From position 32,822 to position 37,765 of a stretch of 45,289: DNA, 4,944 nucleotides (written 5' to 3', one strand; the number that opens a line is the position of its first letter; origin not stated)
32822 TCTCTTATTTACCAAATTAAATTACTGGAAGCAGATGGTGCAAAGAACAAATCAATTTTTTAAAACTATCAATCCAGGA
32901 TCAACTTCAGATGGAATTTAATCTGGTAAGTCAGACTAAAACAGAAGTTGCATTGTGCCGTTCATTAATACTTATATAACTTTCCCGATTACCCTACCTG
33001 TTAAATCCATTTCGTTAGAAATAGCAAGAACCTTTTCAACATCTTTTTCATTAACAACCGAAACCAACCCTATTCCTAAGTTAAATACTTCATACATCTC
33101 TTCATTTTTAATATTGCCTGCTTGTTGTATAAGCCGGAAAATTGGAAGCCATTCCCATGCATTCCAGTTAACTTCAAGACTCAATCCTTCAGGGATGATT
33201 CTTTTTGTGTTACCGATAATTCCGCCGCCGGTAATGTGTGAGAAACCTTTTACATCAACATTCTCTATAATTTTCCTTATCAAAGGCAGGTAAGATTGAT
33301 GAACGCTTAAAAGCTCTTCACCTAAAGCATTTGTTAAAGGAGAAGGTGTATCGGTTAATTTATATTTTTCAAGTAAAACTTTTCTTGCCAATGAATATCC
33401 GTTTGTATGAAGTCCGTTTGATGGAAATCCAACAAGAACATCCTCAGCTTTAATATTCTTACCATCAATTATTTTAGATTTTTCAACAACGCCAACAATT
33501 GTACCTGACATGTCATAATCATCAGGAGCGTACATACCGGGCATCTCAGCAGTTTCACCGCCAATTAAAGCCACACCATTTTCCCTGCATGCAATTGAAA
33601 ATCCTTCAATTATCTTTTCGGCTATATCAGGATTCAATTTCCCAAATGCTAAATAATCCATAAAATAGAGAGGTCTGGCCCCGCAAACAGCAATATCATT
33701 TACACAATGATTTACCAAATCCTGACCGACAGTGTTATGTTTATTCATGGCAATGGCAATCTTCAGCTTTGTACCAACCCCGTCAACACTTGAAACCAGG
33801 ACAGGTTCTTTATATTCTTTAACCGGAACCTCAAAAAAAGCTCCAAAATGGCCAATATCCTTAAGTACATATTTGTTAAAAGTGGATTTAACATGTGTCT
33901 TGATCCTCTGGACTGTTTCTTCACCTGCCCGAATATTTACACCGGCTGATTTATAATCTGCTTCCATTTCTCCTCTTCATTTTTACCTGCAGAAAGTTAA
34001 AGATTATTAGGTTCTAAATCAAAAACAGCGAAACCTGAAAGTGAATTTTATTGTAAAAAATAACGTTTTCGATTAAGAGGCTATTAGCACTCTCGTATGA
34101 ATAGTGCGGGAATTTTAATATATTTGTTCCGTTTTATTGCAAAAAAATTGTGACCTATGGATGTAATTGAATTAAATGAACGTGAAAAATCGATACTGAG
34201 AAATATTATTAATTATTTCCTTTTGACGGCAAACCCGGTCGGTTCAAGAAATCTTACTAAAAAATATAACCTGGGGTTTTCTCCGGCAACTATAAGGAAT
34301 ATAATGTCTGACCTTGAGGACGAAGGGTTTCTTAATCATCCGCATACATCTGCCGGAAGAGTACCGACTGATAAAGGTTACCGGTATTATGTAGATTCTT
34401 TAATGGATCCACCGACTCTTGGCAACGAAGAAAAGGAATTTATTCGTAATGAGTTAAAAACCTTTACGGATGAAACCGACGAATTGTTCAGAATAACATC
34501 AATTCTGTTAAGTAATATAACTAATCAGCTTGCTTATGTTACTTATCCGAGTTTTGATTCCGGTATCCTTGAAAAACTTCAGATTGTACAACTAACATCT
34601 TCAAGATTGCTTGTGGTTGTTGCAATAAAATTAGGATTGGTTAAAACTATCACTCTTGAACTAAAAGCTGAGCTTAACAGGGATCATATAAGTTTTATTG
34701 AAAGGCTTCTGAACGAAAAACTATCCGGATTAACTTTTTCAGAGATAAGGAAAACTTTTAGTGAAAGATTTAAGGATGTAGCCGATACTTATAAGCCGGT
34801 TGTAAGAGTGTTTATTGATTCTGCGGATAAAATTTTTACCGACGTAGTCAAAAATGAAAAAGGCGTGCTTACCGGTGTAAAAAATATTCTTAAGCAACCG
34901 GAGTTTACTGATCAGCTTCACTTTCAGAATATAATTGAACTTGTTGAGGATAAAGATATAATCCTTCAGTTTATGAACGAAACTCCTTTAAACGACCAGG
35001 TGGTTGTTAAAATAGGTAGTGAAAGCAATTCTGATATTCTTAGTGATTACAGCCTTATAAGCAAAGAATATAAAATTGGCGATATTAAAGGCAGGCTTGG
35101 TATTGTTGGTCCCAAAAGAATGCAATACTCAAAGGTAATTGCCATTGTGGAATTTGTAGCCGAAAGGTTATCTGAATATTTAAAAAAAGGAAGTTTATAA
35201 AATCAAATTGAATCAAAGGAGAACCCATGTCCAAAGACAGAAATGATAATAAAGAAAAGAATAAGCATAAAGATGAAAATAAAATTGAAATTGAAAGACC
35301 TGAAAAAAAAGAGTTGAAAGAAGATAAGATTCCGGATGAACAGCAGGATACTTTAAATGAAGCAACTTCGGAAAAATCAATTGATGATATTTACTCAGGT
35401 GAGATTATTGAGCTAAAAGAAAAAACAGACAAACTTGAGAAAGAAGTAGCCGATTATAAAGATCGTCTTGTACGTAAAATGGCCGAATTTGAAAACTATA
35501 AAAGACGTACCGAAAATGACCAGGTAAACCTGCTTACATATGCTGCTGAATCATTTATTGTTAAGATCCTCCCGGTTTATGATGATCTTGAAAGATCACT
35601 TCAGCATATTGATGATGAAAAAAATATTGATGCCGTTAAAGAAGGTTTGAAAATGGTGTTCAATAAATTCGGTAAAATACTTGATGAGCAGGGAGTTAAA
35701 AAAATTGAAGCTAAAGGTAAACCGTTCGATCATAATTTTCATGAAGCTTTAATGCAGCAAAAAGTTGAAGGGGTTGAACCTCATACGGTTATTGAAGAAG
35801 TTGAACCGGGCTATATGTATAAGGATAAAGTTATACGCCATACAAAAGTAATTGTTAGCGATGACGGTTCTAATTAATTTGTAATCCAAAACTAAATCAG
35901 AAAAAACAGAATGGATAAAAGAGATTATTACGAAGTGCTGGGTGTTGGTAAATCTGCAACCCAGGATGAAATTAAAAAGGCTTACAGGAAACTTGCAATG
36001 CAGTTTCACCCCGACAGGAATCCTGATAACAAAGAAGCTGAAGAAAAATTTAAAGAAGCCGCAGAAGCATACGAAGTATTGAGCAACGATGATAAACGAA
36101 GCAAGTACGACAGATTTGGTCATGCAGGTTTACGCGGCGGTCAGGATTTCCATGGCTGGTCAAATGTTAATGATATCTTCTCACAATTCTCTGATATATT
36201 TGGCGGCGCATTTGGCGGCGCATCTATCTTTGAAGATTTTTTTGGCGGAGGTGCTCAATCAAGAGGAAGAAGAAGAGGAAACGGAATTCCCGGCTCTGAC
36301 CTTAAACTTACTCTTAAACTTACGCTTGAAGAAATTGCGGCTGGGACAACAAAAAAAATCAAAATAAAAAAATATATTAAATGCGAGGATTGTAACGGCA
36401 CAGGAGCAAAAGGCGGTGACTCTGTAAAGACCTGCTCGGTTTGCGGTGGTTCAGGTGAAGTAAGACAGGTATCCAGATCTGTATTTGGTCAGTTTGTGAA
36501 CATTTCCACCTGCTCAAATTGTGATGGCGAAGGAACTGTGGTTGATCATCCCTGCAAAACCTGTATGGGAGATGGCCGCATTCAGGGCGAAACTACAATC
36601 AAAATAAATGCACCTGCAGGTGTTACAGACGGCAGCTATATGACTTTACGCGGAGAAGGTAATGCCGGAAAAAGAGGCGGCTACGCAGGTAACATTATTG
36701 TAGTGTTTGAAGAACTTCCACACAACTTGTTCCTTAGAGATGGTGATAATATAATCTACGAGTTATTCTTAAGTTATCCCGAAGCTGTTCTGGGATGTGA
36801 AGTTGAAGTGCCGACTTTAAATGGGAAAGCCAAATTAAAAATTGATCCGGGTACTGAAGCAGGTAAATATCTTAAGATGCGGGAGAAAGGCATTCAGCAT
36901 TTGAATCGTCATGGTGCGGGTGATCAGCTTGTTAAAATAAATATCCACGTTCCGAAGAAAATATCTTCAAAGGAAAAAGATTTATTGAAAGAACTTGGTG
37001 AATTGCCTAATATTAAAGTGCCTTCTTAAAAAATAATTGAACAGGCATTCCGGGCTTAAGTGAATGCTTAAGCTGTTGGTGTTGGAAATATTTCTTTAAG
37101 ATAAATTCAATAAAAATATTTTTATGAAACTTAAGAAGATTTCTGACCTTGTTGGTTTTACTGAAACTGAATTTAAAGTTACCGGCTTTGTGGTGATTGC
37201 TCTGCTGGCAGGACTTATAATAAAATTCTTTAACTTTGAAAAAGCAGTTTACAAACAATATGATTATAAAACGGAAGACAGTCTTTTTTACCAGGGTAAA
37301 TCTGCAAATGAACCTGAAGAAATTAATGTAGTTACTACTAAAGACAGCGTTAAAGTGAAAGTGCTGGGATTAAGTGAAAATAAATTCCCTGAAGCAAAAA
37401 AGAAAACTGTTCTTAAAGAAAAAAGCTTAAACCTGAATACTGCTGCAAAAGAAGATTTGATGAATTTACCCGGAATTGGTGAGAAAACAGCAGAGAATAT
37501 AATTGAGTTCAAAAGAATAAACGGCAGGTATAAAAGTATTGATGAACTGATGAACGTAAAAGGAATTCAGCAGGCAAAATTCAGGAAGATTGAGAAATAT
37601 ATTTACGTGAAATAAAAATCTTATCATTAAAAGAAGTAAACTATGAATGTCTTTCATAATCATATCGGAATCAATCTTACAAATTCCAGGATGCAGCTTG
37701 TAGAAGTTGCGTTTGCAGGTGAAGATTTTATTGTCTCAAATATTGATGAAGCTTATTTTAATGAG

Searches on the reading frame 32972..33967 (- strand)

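Call 98: search_protein_families(library=pfam, proteins=[window:32972-33967:-], max_evalue=0.00001)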
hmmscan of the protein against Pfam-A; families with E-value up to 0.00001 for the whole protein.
window:32972-33967:- (331 aa): 2 families
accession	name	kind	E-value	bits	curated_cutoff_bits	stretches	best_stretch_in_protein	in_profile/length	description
PF00586.29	AIRS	-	6.3e-26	91.4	24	1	56-161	14-112/112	AIR synthase related protein, N-terminal domain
PF02769.27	AIRS_C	-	2.6e-23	83.3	23.1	1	173-331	1-146/156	AIR synthase related protein, C-terminal domain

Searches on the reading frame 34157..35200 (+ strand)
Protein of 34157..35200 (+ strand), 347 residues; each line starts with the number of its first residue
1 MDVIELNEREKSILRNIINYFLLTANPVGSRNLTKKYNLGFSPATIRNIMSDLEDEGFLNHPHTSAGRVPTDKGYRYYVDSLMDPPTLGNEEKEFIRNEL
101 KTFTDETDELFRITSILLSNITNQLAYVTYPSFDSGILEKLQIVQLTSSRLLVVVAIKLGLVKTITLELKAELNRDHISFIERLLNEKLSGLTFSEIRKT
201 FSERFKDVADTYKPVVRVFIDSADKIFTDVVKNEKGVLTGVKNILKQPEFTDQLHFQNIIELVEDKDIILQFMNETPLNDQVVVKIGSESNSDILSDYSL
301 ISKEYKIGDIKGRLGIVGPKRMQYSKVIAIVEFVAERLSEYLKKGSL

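Call 98: search_protein_families(library=pfam, proteins=[window:34157-35200:+], max_evalue=0.00001)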
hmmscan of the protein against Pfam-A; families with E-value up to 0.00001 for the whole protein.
window:34157-35200:+ (347 aa): 1 family
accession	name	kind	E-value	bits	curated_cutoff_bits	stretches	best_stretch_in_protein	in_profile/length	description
PF01628.27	HrcA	-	2.4e-50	172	22.2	1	108-328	1-215/215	HrcA protein C terminal domain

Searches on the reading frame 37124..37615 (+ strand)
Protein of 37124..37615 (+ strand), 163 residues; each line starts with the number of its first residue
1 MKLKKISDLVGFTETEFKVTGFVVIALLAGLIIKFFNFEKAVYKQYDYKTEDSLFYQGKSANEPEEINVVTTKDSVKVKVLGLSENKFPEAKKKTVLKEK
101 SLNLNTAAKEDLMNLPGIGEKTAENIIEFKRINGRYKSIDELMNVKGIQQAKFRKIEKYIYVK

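Call 98: search_protein_families(library=pfam, proteins=[window:37124-37615:+], max_evalue=0.00001)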
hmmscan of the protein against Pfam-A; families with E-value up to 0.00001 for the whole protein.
window:37124-37615:+ (163 aa): 3 families
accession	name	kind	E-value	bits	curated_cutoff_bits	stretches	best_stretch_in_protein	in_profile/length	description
PF12836.13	HHH_3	-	2.4e-18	66.4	27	1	99-160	3-64/65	Helix-hairpin-helix motif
PF00633.29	HHH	-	8e-11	41.7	24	1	103-129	4-30/30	Helix-hairpin-helix motif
PF14520.12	HHH_5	-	1.2e-06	29.3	27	0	106-128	31-53/57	Helix-hairpin-helix domain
